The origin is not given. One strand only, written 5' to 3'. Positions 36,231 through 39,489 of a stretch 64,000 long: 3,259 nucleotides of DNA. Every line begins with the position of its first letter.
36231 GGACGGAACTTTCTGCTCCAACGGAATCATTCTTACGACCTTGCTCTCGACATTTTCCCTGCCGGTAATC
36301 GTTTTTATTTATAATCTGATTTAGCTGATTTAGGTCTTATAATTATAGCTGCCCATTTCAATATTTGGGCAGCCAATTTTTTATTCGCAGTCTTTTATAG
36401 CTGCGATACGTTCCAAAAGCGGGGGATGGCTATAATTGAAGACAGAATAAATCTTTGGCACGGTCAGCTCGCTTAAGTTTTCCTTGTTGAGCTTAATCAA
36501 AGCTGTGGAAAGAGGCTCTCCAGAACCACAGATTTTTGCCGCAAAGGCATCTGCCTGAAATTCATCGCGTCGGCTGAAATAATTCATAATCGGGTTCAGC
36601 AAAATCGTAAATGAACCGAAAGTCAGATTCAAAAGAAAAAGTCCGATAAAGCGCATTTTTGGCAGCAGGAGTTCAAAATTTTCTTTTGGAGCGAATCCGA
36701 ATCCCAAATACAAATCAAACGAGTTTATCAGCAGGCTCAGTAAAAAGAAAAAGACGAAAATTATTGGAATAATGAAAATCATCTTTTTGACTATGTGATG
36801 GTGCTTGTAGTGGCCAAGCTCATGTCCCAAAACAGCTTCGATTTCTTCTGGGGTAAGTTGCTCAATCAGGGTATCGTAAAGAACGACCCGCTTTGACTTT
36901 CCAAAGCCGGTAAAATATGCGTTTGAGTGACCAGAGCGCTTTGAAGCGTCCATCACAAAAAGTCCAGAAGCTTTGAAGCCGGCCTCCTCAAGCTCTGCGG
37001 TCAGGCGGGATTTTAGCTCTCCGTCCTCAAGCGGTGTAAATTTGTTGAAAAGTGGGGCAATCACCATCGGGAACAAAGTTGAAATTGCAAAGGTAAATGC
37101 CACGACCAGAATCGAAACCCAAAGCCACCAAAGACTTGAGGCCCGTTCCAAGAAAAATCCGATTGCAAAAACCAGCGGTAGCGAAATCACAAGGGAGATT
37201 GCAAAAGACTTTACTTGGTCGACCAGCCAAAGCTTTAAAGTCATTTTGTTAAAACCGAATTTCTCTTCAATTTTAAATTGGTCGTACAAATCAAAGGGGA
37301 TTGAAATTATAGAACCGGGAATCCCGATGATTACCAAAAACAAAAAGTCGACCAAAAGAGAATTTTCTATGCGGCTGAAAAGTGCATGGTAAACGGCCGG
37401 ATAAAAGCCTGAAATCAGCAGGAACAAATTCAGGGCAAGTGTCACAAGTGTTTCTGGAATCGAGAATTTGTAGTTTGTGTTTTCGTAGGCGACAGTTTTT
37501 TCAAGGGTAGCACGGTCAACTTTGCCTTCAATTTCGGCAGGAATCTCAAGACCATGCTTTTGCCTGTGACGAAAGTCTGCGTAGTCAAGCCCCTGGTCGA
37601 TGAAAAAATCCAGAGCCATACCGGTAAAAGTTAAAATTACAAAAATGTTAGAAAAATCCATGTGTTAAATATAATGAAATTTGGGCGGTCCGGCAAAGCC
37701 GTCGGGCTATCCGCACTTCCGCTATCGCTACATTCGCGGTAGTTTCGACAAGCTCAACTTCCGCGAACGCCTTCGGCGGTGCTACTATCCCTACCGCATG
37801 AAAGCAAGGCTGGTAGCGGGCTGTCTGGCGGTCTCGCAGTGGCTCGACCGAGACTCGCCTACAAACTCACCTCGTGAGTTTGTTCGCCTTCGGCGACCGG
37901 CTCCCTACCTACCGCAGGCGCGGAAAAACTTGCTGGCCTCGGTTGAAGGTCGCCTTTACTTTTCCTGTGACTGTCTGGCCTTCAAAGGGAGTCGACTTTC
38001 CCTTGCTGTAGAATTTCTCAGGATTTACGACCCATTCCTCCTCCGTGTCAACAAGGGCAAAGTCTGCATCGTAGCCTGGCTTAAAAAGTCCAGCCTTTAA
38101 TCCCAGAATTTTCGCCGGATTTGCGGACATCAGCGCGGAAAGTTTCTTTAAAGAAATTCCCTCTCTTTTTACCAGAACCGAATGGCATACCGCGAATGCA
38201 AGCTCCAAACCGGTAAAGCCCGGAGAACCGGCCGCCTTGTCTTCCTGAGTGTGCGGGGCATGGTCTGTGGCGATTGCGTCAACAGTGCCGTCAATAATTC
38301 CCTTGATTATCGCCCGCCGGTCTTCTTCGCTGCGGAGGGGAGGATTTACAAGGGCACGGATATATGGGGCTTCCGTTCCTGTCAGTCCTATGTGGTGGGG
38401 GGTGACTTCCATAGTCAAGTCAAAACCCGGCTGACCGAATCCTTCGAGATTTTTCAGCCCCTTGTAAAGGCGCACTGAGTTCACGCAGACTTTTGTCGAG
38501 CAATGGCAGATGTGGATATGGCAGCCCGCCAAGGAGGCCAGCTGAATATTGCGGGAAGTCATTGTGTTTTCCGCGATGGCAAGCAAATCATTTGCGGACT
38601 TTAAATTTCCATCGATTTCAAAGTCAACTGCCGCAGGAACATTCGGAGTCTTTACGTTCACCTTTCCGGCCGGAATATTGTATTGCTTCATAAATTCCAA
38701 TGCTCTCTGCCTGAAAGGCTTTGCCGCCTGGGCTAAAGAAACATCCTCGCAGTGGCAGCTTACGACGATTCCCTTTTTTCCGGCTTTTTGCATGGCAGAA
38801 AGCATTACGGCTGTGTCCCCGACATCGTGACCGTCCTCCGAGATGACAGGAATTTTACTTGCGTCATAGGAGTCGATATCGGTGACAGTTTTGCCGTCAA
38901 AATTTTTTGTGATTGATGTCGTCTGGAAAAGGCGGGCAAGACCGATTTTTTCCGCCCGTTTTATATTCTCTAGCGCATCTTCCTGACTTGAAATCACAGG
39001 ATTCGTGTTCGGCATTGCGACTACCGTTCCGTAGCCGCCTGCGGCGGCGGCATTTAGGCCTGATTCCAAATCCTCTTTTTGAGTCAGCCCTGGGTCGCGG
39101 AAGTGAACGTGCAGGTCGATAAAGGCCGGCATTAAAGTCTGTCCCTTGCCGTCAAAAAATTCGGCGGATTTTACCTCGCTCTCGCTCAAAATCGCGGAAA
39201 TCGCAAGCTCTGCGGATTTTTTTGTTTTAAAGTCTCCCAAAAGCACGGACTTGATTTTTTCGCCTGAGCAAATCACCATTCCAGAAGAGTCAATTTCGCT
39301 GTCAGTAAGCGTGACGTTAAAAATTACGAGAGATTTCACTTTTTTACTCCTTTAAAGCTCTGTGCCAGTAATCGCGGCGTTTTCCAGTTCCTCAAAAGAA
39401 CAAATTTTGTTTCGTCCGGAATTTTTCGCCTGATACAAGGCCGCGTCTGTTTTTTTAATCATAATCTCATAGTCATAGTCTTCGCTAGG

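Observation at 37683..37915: Family of eight hypervariable but structurally covarying intergenic elements (Flavo-1-like); tandem pair here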

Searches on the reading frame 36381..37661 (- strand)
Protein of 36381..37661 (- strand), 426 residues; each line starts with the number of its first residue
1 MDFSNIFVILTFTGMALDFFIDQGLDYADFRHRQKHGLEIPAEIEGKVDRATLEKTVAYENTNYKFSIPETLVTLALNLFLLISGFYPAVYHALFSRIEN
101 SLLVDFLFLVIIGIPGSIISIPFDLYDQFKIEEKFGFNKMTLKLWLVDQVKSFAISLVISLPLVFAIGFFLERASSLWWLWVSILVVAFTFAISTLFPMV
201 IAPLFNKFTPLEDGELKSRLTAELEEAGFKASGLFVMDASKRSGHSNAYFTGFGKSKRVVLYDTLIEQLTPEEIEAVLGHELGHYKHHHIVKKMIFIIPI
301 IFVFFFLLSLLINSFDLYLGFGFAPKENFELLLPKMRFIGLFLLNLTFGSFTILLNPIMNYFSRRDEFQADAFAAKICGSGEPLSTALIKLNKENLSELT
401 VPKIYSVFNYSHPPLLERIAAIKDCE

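Call 41: find_related_loci(query=window:36381-37661:-, collection=genome_contigs, flank=3000)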
Query window:36381-37661:- (426 aa) in genome_contigs; peptide patterns used: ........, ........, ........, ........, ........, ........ (x = any residue, [..] = any of these).
599 stretches matched a pattern (row limit reached: there are more); 403 encode a relative of the query (tblastn E <= 1e-3); the best 80 are kept; 80 distinct loci.
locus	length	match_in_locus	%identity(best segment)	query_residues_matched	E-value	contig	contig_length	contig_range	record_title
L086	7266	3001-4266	58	1-425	1e-164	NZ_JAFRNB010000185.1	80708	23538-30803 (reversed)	MAG: Treponema sp. isolate RGIG2619 Goat_Omasum-1__c726570, whole genome shotgun sequence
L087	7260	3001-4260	57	1-423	9e-164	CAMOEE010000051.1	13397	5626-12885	MAG: uncultured Treponema sp. isolate SRR873608_bin.168_metaWRAP_v1.3_MAG genome assembly, contig: NODE_14314_length_133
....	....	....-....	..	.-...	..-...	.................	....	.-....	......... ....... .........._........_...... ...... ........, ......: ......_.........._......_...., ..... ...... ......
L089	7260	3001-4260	58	1-423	5e-161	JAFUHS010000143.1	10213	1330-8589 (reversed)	MAG: Treponema sp. isolate RGIG4505 Roe_deer_Omasum.Co__c711876, whole genome shotgun sequence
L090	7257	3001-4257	56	1-424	2e-160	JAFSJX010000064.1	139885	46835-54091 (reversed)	MAG: Treponema sp. isolate RGIG3210 Goat_Reticulum-2__c367013, whole genome shotgun sequence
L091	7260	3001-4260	58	1-423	2e-158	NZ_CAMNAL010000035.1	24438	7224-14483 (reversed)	MAG: uncultured Treponema sp. isolate SRR873597_bin.163_metaWRAP_v1.3_MAG NODE.4437_length_24438_cov_8_808514, whole gen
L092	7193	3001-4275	55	1-424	3e-157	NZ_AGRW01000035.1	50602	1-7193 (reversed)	Treponema saccharophilum DSM 2985 Tsacc_Contig221, whole genome shotgun sequence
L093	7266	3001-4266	55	1-422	4e-155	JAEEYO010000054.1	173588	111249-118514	MAG: Treponema sp. isolate Tb.RUG.62 k141_8305907_flag=0_multi=22.0031_len=173588, whole genome shotgun sequence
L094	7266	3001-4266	55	1-424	5e-151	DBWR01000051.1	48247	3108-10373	MAG TPA_asm: Treponema sp. UBA1233 UBA1233_contig_36105, whole genome shotgun sequence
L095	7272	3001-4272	54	1-424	2e-147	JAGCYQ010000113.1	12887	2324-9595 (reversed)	MAG: Treponema sp. isolate RGIG10242 Yak_Rumen-5__c957825, whole genome shotgun sequence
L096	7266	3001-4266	55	1-424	3e-146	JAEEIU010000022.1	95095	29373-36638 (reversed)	MAG: Treponema sp. isolate Tb.RUG.153 k141_4258988_flag=0_multi=18.0027_len=95095, whole genome shotgun sequence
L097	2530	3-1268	55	2-423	1e-154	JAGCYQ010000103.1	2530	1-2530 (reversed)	MAG: Treponema sp. isolate RGIG10242 Yak_Rumen-5__c911746, whole genome shotgun sequence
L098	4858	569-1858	47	1-426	4e-133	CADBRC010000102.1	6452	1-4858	MAG: uncultured Spirochaetaceae bacterium isolate RUG14227 genome assembly, contig: RUG14227_asm_102, whole genome shotg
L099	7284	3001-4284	50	4-423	2e-130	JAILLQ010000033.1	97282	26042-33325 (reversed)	MAG: Treponema sp. isolate RUI232 k141_327325_flag=0_multi=49.9950_len=97282, whole genome shotgun sequence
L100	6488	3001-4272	50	7-422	5e-130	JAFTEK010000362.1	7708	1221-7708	MAG: Treponema sp. isolate RGIG3743 Goat_Rumen.Co__c2723869, whole genome shotgun sequence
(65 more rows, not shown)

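Call 42: search_protein_families(library=pfam, proteins=[window:36381-37661:-])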
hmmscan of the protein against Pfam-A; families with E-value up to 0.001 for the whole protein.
window:36381-37661:- (426 aa): 3 families
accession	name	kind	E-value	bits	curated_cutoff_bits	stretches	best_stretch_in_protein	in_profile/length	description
PF16491.10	Peptidase_M48_N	-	5.3e-49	166.9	27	1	30-207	2-179/179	CAAX prenyl protease N-terminal, five membrane helices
PF01435.24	Peptidase_M48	-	3.1e-40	138.4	20.3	1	210-424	1-184/186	Peptidase family M48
PF05569.17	Peptidase_M56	-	3.2e-09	36.8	31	1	169-306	94-226/296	BlaR1 peptidase M56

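Call 85: find_homologous_proteins(query=window:36381-37661:-, max_evalue=1e-150)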
Query window:36381-37661:- (426 aa): 103 proteins with E <= 1e-150 among 8000 candidates.
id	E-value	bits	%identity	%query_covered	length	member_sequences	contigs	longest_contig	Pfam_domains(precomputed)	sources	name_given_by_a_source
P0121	4.8e-268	907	100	97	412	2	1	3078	PF01435.25,PF05569.18,PF16491.11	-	-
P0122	1.7e-162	559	60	100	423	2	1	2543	PF01435.25,PF16491.11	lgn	-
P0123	2.4e-162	559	60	99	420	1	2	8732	PF01435.25,PF16491.11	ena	-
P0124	7.9e-162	557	58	100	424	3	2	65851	PF01435.25,PF16491.11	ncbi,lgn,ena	-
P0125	5.8e-161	554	57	99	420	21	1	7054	PF01435.25,PF16491.11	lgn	-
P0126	1.7e-160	553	59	99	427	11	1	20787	PF01435.25,PF16491.11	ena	-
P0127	1.9e-160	553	61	99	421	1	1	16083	PF01435.25,PF16491.11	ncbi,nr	ncbi:MAG: M48 family metallopeptidase [Treponema sp.]|nr:M48 family metallopeptidase [Treponema sp.]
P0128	3.7e-160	552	60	100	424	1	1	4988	PF01435.25,PF16491.11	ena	-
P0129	1.3e-159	550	58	100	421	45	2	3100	PF01435.25,PF16491.11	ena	-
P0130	2.7e-159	549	58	100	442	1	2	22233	PF01435.25,PF16491.11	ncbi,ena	-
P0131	7.6e-159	548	58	100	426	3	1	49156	PF01435.25,PF16491.11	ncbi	-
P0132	1.8e-158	546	59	100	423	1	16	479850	PF01435.25,PF16491.11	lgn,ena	-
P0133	2.0e-158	546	58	99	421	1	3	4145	PF01435.25,PF16491.11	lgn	-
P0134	5.3e-158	545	57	100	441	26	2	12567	PF01435.25,PF16491.11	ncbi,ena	-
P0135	7.2e-158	544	58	100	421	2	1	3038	PF01435.25,PF16491.11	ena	-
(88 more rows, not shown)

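Call 86: find_encoding_contigs(protein=P0121, flank=3000, max_places=4)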
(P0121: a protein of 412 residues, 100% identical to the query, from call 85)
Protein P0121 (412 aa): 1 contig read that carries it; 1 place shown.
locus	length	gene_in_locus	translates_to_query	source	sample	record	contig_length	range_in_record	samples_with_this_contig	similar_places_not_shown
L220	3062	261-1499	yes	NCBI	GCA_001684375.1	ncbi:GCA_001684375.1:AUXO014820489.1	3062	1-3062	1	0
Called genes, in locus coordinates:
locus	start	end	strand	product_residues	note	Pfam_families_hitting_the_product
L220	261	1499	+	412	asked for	PF16491:Peptidase_M48_N, PF05569:Peptidase_M56, PF01435:Peptidase_M48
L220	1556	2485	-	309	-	PF03547:Mem_trans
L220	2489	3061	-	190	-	?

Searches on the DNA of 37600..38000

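Call 10: search_rna_families(source=window, start=37600, end=38000, threshold=evalue, max_evalue=10, show_alignments=3)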
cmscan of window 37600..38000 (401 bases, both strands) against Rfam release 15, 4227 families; matches with E-value up to 10: 0.
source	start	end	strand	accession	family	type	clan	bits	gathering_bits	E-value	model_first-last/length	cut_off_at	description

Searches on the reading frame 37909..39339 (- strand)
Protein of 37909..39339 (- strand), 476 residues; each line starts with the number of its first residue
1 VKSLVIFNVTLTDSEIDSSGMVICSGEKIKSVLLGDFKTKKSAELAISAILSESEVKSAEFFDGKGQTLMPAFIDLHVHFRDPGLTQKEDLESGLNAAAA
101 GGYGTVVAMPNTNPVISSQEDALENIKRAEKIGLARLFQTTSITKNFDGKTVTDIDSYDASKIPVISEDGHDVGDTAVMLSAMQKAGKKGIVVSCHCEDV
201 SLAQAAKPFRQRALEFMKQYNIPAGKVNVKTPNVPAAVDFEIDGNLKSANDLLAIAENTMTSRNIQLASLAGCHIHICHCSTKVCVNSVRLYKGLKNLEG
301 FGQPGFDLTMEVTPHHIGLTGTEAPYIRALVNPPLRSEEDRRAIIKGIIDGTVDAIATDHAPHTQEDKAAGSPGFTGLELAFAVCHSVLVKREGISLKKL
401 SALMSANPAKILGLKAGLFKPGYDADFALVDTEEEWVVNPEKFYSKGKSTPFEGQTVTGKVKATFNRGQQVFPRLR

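Call 42: search_protein_families(library=pfam, proteins=[window:37909-39339:-])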
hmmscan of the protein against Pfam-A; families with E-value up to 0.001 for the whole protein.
window:37909-39339:- (476 aa): 3 families
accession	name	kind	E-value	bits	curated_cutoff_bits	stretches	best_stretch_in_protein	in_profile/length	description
PF01979.26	Amidohydro_1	-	1.1e-27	97.7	25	1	68-471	1-345/345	Amidohydrolase family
PF07969.17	Amidohydro_3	-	4.4e-11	43.4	29.7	1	384-471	398-471/472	Amidohydrolase family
PF12890.13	DHOase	-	0.00026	21.5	21.2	0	67-203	2-91/142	Dihydro-orotase-like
